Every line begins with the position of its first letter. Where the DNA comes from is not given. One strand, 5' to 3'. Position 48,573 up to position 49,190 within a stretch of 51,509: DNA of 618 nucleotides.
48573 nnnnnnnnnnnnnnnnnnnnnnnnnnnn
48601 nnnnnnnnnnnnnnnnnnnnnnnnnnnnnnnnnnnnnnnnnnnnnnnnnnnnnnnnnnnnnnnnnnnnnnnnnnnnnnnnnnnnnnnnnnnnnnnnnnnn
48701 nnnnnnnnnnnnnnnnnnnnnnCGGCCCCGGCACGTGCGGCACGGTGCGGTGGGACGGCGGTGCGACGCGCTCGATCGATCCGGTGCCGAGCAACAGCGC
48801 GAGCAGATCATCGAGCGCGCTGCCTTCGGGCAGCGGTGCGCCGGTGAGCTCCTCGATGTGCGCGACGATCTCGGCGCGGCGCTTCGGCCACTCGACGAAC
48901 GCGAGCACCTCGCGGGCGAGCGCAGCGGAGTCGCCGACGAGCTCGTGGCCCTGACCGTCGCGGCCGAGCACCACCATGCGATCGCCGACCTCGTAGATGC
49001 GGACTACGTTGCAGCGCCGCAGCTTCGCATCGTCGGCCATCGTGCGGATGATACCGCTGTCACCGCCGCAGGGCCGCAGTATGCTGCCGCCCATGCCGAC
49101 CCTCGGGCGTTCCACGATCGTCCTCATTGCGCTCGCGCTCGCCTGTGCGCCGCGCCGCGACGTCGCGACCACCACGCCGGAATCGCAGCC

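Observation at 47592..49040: Single protein joining a PqqD-like RiPP recognition element, an HFCD cysteine-decarboxylase-type flavoprotein and a SAM methyltransferase, with no visible precursor peptide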

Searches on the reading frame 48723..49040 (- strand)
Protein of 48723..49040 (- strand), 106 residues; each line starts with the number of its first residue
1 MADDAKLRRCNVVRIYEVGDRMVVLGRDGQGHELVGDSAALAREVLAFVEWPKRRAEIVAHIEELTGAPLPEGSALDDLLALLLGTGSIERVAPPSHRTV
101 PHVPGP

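Call 7: search_protein_families(library=pfam, proteins=[window:48723-49040:-], max_evalue=10)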
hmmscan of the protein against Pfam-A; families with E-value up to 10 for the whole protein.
seq(106 aa): 0 families

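Call 8: search_protein_families(library=ncbifam, proteins=[window:48723-49040:-], max_evalue=10)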
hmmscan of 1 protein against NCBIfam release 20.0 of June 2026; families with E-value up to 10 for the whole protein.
seq(106 aa): 0 families

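Call 19: search_solved_structures(query=window:48723-49040:-, max_evalue=10, show_alignments=3)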
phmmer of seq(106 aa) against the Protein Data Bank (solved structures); distinct sequences matched with E-value up to 10: 0.

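Call 23: search_solved_structures(query=A2, max_evalue=10, show_alignments=4)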
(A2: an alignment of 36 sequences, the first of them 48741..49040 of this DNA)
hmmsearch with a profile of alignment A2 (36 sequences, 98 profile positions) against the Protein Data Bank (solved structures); distinct sequences matched with E-value up to 10: 6.
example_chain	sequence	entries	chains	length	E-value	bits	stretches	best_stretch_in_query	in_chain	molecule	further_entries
6taz_B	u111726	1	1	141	0.11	16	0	47-86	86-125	Protein timeless homolog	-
1p49_A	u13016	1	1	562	0.28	14.6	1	49-85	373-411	STERYL-SULFATASE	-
1mwb_A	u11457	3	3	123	0.28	14.6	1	31-78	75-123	Cyanoglobin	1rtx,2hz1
1s69_A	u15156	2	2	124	0.29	14.6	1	31-78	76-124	Cyanoglobin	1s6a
8eg3_A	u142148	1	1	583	0.29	14.6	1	50-85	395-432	Steryl-sulfatase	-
2hz2_A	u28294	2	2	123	0.36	14.3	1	31-78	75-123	Cyanoglobin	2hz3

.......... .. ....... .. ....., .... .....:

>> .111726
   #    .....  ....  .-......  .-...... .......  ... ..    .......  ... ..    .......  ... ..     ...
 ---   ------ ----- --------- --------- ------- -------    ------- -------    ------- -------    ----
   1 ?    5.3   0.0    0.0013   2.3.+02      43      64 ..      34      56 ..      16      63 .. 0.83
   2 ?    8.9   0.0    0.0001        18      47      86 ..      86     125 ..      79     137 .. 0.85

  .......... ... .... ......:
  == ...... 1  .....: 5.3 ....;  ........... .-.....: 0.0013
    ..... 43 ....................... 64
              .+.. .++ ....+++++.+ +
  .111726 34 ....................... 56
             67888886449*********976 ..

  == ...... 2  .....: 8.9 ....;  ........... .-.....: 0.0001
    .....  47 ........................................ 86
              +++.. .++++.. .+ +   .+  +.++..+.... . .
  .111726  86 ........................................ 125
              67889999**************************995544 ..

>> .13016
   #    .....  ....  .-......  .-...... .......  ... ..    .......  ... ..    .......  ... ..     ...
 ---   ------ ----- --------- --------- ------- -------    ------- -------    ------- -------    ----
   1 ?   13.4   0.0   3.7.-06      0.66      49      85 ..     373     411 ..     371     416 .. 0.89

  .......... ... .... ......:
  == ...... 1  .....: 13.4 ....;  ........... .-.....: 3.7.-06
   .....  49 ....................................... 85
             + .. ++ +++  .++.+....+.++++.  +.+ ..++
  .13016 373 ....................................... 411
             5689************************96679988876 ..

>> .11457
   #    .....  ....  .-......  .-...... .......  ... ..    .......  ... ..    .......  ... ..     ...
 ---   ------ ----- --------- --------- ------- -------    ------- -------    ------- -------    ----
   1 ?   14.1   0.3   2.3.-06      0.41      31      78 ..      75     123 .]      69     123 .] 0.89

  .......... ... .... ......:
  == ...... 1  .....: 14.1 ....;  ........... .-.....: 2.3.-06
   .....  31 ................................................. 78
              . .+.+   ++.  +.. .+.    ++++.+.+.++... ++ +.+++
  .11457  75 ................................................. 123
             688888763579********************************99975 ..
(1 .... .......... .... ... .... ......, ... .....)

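Call 31: predict_structure(alignment_id=A2)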
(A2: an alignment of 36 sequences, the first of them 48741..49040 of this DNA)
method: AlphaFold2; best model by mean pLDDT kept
length: 100 residues; sequences in the alignment: 36
mean_pLDDT: 89.0   pTM: 0.79
mean pLDDT of the five models: 89.0, 88.3, 86.3, 82.1, 80.5
residues with pLDDT >= 90: 73; 70-90: 17; 50-70: 9; < 50: 1
segments of 3 or more residues with pLDDT < 50: none
pLDDT, mean of each block of 10 residues (from residue 1): 79 92 92 94 95 94 92 87 94 70
secondary structure, 60 per line:
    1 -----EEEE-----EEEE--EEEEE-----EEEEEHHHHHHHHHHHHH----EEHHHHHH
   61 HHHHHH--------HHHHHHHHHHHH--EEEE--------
elements in order: E6-9 E15-18 E21-25 E31-35 H36-48 H55-66 H75-86 E89-92

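Call 35: fold_search(model_id=the predicted structure, library=pdb)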
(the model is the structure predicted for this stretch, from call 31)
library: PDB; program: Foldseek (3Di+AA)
matches with E <= 10: 850; with E <= 0.001: 1
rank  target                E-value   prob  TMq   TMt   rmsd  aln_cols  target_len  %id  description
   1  5v1v_A                7.5e-04  1.00  0.56  0.61   3.7        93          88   20  TbiB1 in Complex with the TbiA(alpha) Leader Peptide (released 2018-09-05)
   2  5v1u_B                9.5e-03  1.00  0.54  0.59   3.7        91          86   22  TbiB1 in Complex with the TbiA(beta) Leader Peptide (released 2018-09-05)
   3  5lq4_B                1.4e-02  1.00  0.64  0.17   3.3        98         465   16  The Structure of ThcOx, the First Oxidase Protein from the Cyanobactin Pathways (released 2016-11-09)
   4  3dee                  1.7e-02  0.98  0.50  0.29   5.3       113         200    9  CRYSTAL STRUCTURE OF A PUTATIVE REGULATORY PROTEIN INVOLVED IN TRANSCRIPTION (NGO1945) FROM NEISSERIA GONORRHOEAE FA 109 (released 2008-08-05)
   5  8vpo                  1.8e-02  1.00  0.60  0.16   3.3        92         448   14  X-Ray Crystal Structure of TigE from Paramaledivibacter caminithermalis (released 2024-02-07)
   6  5v1u_A                1.8e-02  1.00  0.52  0.59   3.4        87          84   22  TbiB1 in Complex with the TbiA(beta) Leader Peptide (released 2018-09-05)
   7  8pz5_A                5.6e-02  0.98  0.60  0.16   4.5        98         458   13  Structure of ThcOx, solved at wavelength 3.099 A (released 2023-10-25)
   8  5ehk_A                6.0e-02  0.99  0.57  0.07   3.8        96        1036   12  Crystal structure of tRNA dependent lantibiotic dehydratase MibB from Microbispora sp. 107891 (released 2016-03-02)
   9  5lq4_A                6.4e-02  0.99  0.62  0.17   3.3        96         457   16  The Structure of ThcOx, the First Oxidase Protein from the Cyanobactin Pathways (released 2016-11-09)
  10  6gos_1                7.2e-02  0.97  0.52  0.22   3.7        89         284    7  E. coli Microcin synthetase McbBCD complex with pro-MccB17 bound (released 2019-01-30)
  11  5sxy_MODEL_1_A        9.3e-02  0.95  0.54  0.57   3.6        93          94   20  The solution NMR structure for the PqqD truncation of Methylobacterium extorquens PqqCD representing a functio (released 2017-05-24)
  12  9g05_A                9.9e-02  0.98  0.60  0.07   3.6        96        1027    8  Structure of MadB, a class I dehydrates from Clostridium maddingley, in complex with its substrate (released 2025-07-16)
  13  9g04_B                1.2e-01  0.98  0.60  0.08   3.6        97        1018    7  Structure of MadB, a class I dehydrates from Clostridium maddingley in the apo state (released 2025-07-16)
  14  8t19_A                1.5e-01  0.90  0.52  0.58   4.9        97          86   11  RiPP precursor peptide recognition element (RRE) domain of Ocin-ThiF-like partner protein, PbtF, bound to an 8 residue (released 2024-06-12)
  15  9g04_A                2.4e-01  0.96  0.61  0.08   3.0        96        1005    8  Structure of MadB, a class I dehydrates from Clostridium maddingley in the apo state (released 2025-07-16)
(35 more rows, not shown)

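Call 81: search_protein_representatives(alignment_id=A2)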
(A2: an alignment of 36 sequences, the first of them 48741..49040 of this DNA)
Query: 36 sequences, 98 profile positions. Proteins with E-value up to 0.001 (for the whole library): 122; up to 1e-10: 75; up to 1e-30: 1. The best 122 are listed.
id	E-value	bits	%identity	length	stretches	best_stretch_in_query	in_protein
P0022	3.1e-35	136.4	-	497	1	2-95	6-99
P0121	2.6e-30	120.6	-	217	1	4-95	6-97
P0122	7.8e-30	119.1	-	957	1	5-97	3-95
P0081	9.2e-30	118.8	-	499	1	3-95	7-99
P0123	1.4e-28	115.0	-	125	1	1-91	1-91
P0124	3.1e-27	110.8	-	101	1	3-95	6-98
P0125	3.5e-27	110.6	-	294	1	1-97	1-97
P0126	2.3e-26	108.0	-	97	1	3-73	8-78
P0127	2.8e-26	107.7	-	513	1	1-93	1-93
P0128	5.2e-25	103.6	-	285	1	3-95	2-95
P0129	6.8e-25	103.2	-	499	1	5-95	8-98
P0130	3.8e-23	97.6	-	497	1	4-93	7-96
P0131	5.9e-22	93.8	-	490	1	3-93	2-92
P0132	1.3e-21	92.7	-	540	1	22-97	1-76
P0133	1.3e-21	92.7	-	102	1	1-95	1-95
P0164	4.3e-14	68.6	-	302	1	6-95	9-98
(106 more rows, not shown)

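Call 83: find_encoding_contigs(protein=P0125, flank=5000, max_places=3)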
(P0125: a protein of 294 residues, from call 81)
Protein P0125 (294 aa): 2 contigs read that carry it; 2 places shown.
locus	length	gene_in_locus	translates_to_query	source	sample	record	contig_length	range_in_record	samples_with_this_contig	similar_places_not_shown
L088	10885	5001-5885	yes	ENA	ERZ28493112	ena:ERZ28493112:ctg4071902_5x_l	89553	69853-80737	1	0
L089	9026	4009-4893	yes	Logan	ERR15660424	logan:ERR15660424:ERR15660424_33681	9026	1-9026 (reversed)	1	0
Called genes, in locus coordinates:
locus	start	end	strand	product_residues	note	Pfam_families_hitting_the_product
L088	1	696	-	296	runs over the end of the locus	PF07691:PA14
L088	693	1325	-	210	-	-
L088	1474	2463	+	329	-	-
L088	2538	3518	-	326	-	PF01381:HTH_3 (faint), PF13560:HTH_31 (faint), PF14394:DUF4423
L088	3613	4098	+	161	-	-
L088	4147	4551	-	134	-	PF04828:GFA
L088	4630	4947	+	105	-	-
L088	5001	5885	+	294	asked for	PF02441:Flavoprotein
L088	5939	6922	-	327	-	PF09587:PGA_cap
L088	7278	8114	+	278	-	-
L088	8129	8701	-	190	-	-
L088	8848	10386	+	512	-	PF04675:DNA_ligase_A_N, PF01068:DNA_ligase_A_M, PF04679:DNA_ligase_A_C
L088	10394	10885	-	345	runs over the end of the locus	-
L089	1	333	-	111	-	?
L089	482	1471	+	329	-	-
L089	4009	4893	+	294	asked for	PF02441:Flavoprotein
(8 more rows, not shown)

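Call 84: find_encoding_contigs(protein=P0164, flank=5000, max_places=3)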
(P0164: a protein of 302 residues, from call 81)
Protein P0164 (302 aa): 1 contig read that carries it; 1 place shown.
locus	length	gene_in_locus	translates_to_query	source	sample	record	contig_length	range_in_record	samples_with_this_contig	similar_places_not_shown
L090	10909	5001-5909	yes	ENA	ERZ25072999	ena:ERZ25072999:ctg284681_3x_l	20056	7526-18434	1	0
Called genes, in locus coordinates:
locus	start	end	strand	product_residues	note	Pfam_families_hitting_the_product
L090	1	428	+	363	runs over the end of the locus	PF01817:CM_2 (weak), PF00800:PDT, PF01842:ACT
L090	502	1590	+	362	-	PF00155:Aminotran_1_2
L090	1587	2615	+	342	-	-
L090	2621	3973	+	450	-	PF00275:EPSP_synthase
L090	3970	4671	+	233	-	PF02224:Cytidylate_kin, PF13189:Cytidylate_kin2 (weak)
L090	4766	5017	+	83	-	-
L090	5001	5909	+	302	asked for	PF02441:Flavoprotein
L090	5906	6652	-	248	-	PF08808:RES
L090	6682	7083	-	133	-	PF20432:Xre-like-HTH, PF09722:Xre_MbcA_ParS_C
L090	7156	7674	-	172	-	PF01583:APS_kinase, PF08433:KTI12 (weak), PF13671:AAA_33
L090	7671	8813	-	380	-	PF01636:APH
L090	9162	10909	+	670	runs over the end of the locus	PF01433:Peptidase_M1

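Call 94: search_protein_families(library=ncbifam, proteins=[P0125, P0164], max_evalue=0.001)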
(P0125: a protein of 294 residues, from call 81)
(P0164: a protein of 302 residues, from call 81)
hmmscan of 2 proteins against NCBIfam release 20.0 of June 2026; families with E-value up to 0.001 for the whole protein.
P0125 (294 aa): 4 families
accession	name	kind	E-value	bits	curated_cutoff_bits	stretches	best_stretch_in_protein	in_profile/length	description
TIGR00521.1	coaBC_dfp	equivalog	1.7e-38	132.7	219.7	1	108-258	5-154/392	bifunctional phosphopantothenoylcysteine decarboxylase/phosphopantothenate--cysteine ligase CoaBC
TIGR02113.1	coaC_strep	equivalog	2.7e-26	92.4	261.4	1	108-253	2-148/177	phosphopantothenoylcysteine decarboxylase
NF033753.1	RiPP_decarbCypD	equivalog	1.2e-06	28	215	1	108-226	9-128/182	CypD family RiPP peptide-cysteine decarboxylase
TIGR00421.1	ubiX_pad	subfamily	0.00011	22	108.9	1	108-213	1-105/181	UbiX family flavin prenyltransferase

P0164 (302 aa): 3 families
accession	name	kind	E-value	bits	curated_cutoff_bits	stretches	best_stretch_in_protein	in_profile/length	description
TIGR00521.1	coaBC_dfp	equivalog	6.6e-38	130.8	219.7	1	112-263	3-154/392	bifunctional phosphopantothenoylcysteine decarboxylase/phosphopantothenate--cysteine ligase CoaBC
TIGR02113.1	coaC_strep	equivalog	3.8e-24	85.5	261.4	1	113-259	1-149/177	phosphopantothenoylcysteine decarboxylase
NF033753.1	RiPP_decarbCypD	equivalog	1.5e-08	34.2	215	1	108-234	3-134/182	CypD family RiPP peptide-cysteine decarboxylase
